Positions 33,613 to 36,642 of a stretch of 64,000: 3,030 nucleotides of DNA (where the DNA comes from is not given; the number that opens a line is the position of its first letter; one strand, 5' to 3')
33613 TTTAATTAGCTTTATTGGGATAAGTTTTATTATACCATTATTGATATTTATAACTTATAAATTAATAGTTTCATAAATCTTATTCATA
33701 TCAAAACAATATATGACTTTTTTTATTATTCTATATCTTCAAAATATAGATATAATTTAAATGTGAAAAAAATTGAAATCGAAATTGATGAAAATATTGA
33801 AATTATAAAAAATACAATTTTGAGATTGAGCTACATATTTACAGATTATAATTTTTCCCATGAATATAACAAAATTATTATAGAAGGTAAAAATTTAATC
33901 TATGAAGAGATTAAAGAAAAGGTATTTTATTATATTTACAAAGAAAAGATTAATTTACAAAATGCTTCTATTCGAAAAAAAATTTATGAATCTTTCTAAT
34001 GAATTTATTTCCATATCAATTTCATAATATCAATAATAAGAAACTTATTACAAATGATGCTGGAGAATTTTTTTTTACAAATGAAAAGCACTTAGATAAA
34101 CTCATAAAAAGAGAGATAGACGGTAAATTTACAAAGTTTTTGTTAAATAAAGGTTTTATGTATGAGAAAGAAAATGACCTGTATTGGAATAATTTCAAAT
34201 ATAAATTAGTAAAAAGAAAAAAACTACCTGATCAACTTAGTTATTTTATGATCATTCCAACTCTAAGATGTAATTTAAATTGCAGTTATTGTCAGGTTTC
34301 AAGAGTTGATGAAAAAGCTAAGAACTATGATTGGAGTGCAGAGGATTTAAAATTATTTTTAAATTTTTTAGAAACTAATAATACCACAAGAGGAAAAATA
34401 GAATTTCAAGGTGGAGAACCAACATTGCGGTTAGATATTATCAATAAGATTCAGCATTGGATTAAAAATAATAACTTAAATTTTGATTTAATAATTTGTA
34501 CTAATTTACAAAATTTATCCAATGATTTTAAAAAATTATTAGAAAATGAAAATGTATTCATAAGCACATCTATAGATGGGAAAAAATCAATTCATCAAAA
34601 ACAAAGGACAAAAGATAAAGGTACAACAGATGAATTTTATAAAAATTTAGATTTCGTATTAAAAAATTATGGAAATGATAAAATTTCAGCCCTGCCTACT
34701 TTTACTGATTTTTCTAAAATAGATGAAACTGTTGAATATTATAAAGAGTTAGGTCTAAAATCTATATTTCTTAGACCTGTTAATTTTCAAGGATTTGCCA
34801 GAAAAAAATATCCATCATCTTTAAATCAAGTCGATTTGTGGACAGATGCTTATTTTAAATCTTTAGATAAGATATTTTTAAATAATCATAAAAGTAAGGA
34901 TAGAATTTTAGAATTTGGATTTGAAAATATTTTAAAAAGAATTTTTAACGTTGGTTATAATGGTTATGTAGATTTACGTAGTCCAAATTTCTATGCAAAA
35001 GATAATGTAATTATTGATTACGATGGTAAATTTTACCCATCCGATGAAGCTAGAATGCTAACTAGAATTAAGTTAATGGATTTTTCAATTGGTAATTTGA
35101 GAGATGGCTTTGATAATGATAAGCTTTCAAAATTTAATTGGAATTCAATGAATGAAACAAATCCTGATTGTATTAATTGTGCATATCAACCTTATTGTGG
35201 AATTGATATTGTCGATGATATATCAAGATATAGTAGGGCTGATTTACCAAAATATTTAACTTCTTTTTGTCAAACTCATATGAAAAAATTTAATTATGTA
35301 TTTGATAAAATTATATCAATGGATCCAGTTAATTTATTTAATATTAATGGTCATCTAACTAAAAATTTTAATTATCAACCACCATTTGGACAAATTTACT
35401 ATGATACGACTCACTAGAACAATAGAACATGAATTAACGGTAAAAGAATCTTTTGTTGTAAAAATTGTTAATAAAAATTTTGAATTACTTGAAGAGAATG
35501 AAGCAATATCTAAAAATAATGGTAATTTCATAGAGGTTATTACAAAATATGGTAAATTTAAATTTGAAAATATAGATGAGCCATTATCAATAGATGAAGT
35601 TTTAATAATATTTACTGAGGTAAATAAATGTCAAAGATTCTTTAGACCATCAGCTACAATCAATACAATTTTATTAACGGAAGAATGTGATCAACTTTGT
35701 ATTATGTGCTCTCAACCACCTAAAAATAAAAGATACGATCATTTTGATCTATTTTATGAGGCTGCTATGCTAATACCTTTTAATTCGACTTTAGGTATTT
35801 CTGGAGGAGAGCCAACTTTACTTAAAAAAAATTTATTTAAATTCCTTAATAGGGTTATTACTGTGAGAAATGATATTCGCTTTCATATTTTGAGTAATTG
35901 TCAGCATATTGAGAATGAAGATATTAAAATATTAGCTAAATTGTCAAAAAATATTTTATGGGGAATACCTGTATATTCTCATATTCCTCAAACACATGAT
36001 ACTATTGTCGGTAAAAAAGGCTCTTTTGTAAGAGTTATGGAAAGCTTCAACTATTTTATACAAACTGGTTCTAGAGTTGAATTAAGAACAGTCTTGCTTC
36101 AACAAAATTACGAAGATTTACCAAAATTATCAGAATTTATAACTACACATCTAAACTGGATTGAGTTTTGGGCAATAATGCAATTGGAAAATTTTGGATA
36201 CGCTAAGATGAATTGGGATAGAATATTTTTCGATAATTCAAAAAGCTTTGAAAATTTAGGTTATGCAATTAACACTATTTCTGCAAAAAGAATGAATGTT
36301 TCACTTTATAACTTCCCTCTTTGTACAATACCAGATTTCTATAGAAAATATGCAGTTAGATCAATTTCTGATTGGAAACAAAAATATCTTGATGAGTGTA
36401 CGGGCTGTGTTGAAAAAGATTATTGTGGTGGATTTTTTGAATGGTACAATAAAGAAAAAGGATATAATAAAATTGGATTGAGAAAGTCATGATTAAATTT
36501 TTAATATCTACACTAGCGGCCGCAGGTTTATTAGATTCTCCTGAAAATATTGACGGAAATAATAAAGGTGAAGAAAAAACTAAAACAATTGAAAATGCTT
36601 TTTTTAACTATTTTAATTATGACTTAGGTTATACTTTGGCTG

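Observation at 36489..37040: HxsA here looks like an exported, peptidoglycan-tethered His-rich protein rather than a small RiPP precursor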

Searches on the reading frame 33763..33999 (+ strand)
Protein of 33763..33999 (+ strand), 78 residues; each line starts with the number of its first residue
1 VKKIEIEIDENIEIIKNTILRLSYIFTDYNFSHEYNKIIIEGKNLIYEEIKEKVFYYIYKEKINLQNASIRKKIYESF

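Call 3: search_protein_families(library=pfam, proteins=[window:33763-33999:+], max_evalue=0.1)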
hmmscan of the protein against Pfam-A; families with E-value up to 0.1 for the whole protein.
window:33763-33999:+ (78 aa): 0 families

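Call 4: search_protein_families(library=ncbifam, proteins=[window:33763-33999:+], max_evalue=0.1)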
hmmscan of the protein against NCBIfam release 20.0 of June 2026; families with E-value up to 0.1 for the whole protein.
window:33763-33999:+ (78 aa): 0 families

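Call 27: search_protein_families(library=padloc, proteins=[window:33763-33999:+], max_evalue=0.01)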
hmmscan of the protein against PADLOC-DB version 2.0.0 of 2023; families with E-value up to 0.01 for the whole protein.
window:33763-33999:+ (78 aa): 0 families

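Call 38: search_protein_families(library=ncbifam, alignment_id=A3, max_evalue=1)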
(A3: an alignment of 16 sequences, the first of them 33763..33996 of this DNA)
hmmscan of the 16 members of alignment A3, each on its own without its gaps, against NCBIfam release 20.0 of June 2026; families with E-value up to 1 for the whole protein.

A. member 1, window:33763-33996:+ (78 aa): 0 families

B. families by the number of members that match (of 16 scanned): 6 families
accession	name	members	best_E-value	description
TIGR03976.1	chp_LLNDYxLRE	3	7.4e-27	His-Xaa-Ser system protein HxsD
NF040951.1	CRSPR_nucase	1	0.02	CRISPR system ring nuclease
NF009295.0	PRK12652.1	1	0.063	monovalent cation/H+ antiporter subunit E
NF009858.0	PRK13322.1-3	1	0.09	pantothenate kinase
TIGR02451.1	anti_sig_ChrR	1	0.1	ChrR family anti-sigma-E factor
TIGR01377.1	soxA_mon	1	0.11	amino oxidase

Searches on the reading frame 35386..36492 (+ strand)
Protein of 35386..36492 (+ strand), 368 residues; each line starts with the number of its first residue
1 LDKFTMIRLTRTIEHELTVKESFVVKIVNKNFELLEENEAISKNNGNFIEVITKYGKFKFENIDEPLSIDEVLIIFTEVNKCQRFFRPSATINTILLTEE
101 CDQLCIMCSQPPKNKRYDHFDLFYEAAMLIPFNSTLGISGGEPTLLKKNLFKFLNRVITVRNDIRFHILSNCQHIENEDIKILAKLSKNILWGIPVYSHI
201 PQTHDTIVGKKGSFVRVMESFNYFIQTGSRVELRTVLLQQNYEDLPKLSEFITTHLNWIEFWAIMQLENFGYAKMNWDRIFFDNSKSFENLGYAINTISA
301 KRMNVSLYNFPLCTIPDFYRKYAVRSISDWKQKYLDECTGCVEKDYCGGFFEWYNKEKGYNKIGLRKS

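Call 3: search_protein_families(library=pfam, proteins=[window:35386-36492:+], max_evalue=0.1)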
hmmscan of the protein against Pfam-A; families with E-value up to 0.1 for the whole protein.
window:35386-36492:+ (368 aa): 1 family
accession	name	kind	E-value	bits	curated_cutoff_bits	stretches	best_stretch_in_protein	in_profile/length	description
PF04055.27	Radical_SAM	-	9.3e-10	39.4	29.5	1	96-252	2-166/166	Radical SAM superfamily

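Call 4: search_protein_families(library=ncbifam, proteins=[window:35386-36492:+], max_evalue=0.1)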
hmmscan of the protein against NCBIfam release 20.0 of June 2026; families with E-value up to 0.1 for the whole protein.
window:35386-36492:+ (368 aa): 24 families
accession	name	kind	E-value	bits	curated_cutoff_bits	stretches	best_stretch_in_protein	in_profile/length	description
TIGR03977.1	rSAM_pair_HxsC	equivalog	2.8e-91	305.4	267.9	1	74-353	8-291/292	His-Xaa-Ser system radical SAM maturase HxsC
TIGR04054.1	rSAM_NirJ1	equivalog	2.1e-11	43.1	650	1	97-254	42-199/387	putative heme d1 biosynthesis radical SAM protein NirJ1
TIGR04250.1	SCM_rSAM_ScmE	equivalog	4.7e-11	42.2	400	1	136-263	53-176/358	SynChlorMet cassette radical SAM/SPASM protein ScmE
TIGR04053.2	TIGR04053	equivalog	5.7e-09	35.7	395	1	136-273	60-192/366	TIGR04053 family radical SAM/SPASM domain-containing protein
TIGR04051.1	rSAM_NirJ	equivalog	6.4e-09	35.2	515.45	1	136-254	52-165/354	heme d1 biosynthesis radical SAM protein NirJ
TIGR04041.1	activase_YjjW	hypoth_equivalog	2.4e-08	33.7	250.2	1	99-256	73-228/276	YjjW family glycine radical enzyme activase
TIGR04303.1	GeoRSP_rSAM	equivalog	7.5e-08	32.3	400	1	137-261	53-174/325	GeoRSP system radical SAM/SPASM protein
TIGR04340.1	rSAM_ACGX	hypoth_equivalog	3.4e-07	29.8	400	1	135-254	58-171/341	radical SAM/SPASM domain protein, ACGX system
TIGR03978.1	rSAM_paired_1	equivalog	1.3e-06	27.4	370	1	76-299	68-302/466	His-Xaa-Ser system radical SAM maturase HxsB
TIGR04163.1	rSAM_cobopep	equivalog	3.9e-06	25.9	375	1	135-253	121-236/428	peptide-modifying radical SAM enzyme CbpB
NF038332.1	rSAM_rare_HxsC4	exception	6e-06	25.6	500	1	95-323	18-255/335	radical SAM protein HxsC4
TIGR02666.1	moaA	equivalog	1.3e-05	24.4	284.05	1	95-270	14-198/336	GTP 3',8-cyclase MoaA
TIGR04546.1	rSAM_ahbC_deAc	equivalog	1.4e-05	24.1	650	1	97-253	45-201/390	12,18-didecarboxysiroheme deacetylase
NF038283.1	viperin_w_prok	equivalog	4.9e-05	22.6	180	1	97-270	8-191/281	viperin family antiviral radical SAM protein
TIGR04055.1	rSAM_NirJ2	equivalog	5.3e-05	22.9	500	1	138-254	51-163/326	putative heme d1 biosynthesis radical SAM protein NirJ2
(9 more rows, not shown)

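Call 27: search_protein_families(library=padloc, proteins=[window:35386-36492:+], max_evalue=0.01)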
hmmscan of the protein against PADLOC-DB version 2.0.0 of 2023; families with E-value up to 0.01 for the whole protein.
window:35386-36492:+ (368 aa): 1 family
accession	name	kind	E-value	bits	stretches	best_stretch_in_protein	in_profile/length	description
PDLC02903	pVip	-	4.8e-08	30.8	1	96-267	5-171/257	Viperins not associated with kinases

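Call 28: search_dna_similar(query=window:35386-36489:+, collection=plasmids, mode=protein, max_rows=25, rows=spread)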
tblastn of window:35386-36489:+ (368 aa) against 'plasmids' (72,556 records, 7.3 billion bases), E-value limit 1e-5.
Records with a match: 432; places in all: 433; records where one place covers at least 80% of the query: 43.
Best place of each record, by identity: <60% 432.
By first word of the organism name: Klebsiella 332; Rhizobium 32; Agrobacterium 26; Sinorhizobium 8; Mesorhizobium 4; Novosphingobium 3; Bradyrhizobium 3; Neorhizobium 2; Sphingobium 2; Roseomonas 2; and 16 more.
By predicted mobility (MOB-suite, as given by PLSDB): conjugative 346; non-mobilizable 78; mobilizable 8.
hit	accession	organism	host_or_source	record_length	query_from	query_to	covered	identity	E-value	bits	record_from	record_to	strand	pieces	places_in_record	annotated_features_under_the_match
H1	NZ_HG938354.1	Neorhizobium galegae bv. orientalis str. HAMBI 540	Galega orientalis root nodule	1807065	5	364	98%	45.3%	2e-91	306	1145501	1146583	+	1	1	record has no annotation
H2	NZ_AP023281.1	Agrobacterium vitis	Vitis vinifera,grapevine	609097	38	364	89%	44.7%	2e-89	301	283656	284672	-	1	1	hxsC: His-Xaa-Ser system radical SAM maturase HxsC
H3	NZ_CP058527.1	Agrobacterium tumefaciens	-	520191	71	364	80%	47.5%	4e-91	305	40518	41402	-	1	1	hxsC: His-Xaa-Ser system radical SAM maturase HxsC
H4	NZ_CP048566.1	Agrobacterium tumefaciens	walnut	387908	71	364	80%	47.1%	5e-90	302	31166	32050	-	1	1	hxsC: His-Xaa-Ser system radical SAM maturase HxsC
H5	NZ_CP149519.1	Thioclava sp. GXIMD4215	pure culture,mangrove soil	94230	69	364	80%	40.4%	2e-68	240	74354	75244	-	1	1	hxsC: His-Xaa-Ser system radical SAM maturase HxsC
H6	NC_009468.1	Acidiphilium cryptum JF-5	-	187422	47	359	85%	29.0%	4e-36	146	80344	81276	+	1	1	hxsC: His-Xaa-Ser system radical SAM maturase HxsC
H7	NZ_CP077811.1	Klebsiella pneumoniae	Pteropus poliocephalus,whole organism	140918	90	352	71%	34.2%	2e-40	159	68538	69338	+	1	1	hxsC: His-Xaa-Ser system radical SAM maturase HxsC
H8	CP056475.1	Enterobacter cloacae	culture,Wastewater effluent sample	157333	90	352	71%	34.2%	2e-40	159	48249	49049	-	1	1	hxsC: His-Xaa-Ser system radical SAM maturase HxsC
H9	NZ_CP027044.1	Klebsiella pneumoniae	Homo sapiens,stool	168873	90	352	71%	34.2%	2e-40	159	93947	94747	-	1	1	hxsC: His-Xaa-Ser system radical SAM maturase HxsC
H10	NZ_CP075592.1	Klebsiella pneumoniae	Homo sapiens,Breast milk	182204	90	352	71%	34.2%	2e-40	159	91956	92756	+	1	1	hxsC: His-Xaa-Ser system radical SAM maturase HxsC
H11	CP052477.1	Klebsiella pneumoniae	Homo sapiens,blood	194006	90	352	71%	34.2%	2e-40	159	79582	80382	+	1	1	hxsC: His-Xaa-Ser system radical SAM maturase HxsC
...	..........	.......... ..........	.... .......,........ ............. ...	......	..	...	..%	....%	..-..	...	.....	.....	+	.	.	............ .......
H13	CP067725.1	Klebsiella pneumoniae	Homo sapiens,urine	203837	90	352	71%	34.2%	2e-40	159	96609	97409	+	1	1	hxsC: His-Xaa-Ser system radical SAM maturase HxsC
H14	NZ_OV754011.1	Klebsiella pneumoniae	-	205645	90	352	71%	34.2%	2e-40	159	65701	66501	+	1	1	hxsC: His-Xaa-Ser system radical SAM maturase HxsC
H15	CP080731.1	Klebsiella pneumoniae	Homo sapiens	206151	90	352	71%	34.2%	2e-40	159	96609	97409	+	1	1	none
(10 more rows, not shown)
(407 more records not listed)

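Call 29: get_annotated_region(hit=H7, flank=5000)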
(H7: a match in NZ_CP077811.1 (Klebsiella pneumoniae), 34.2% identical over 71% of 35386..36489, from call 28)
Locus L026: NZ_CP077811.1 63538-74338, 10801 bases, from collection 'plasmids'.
description: Klebsiella pneumoniae strain FF904 plasmid pFF904_1, complete sequence
organism: Klebsiella pneumoniae (NCBI taxid 573)
taxonomy: Bacteria; Pseudomonadota; Gammaproteobacteria; Enterobacterales; Enterobacteriaceae; Klebsiella; Klebsiella pneumoniae
host: -; source: Pteropus poliocephalus,whole organism; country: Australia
typing (MOB-suite, as given by PLSDB): non-mobilizable; replicon IncFIB
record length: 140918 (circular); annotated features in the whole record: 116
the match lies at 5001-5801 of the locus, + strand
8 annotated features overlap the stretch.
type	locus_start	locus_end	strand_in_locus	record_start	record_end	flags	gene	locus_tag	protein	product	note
CDS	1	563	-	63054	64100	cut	-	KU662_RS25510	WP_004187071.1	FUSC family protein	-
CDS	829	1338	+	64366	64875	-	-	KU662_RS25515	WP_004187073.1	DUF2778 domain-containing protein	-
CDS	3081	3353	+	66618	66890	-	hxsD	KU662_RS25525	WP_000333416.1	His-Xaa-Ser system protein HxsD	-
CDS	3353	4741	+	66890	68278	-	hxsB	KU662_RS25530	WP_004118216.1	His-Xaa-Ser system radical SAM maturase HxsB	-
CDS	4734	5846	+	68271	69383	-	hxsC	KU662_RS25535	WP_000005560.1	His-Xaa-Ser system radical SAM maturase HxsC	-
CDS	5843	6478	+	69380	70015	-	hxsA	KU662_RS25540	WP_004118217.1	His-Xaa-Ser repeat protein HxsA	-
CDS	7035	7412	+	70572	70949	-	-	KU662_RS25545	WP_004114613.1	transposase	GO:0006313 - DNA transposition [Evidence IEA]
CDS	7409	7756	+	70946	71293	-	tnpB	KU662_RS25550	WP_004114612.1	IS66 family insertion sequence element accessory protein TnpB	-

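Call 30: get_annotated_region(hit=H3, flank=5000)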
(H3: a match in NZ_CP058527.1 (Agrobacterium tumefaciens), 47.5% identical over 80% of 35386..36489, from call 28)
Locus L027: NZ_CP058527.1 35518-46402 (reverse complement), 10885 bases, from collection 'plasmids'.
description: Agrobacterium tumefaciens strain EML4 plasmid pAtEML4, complete sequence
organism: Agrobacterium tumefaciens (NCBI taxid 358)
taxonomy: Bacteria; Pseudomonadota; Alphaproteobacteria; Hyphomicrobiales; Rhizobiaceae; Agrobacterium; Agrobacterium tumefaciens
host: -; source: -; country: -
typing (MOB-suite, as given by PLSDB): non-mobilizable; mating-pair formation MPF_T
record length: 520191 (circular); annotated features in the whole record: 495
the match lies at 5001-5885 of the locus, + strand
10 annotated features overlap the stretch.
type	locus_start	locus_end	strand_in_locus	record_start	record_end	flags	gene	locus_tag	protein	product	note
CDS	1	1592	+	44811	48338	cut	-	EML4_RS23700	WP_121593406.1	AAA domain-containing protein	-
CDS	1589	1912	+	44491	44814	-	-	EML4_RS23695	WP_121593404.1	hypothetical protein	-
CDS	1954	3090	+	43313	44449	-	-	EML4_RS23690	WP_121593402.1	hypothetical protein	-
CDS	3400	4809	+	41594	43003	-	hxsB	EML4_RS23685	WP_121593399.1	His-Xaa-Ser system radical SAM maturase HxsB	-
CDS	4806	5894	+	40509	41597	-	hxsC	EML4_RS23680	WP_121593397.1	His-Xaa-Ser system radical SAM maturase HxsC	-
CDS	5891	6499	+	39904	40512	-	hxsA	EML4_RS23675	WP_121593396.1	His-Xaa-Ser repeat protein HxsA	-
CDS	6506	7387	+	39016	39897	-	-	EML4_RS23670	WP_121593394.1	hypothetical protein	-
CDS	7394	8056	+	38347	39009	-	-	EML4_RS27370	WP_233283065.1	SH3 domain-containing protein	-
CDS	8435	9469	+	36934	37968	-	-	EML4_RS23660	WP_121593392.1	CHAT domain-containing protein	-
CDS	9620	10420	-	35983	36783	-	-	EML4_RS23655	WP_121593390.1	hypothetical protein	-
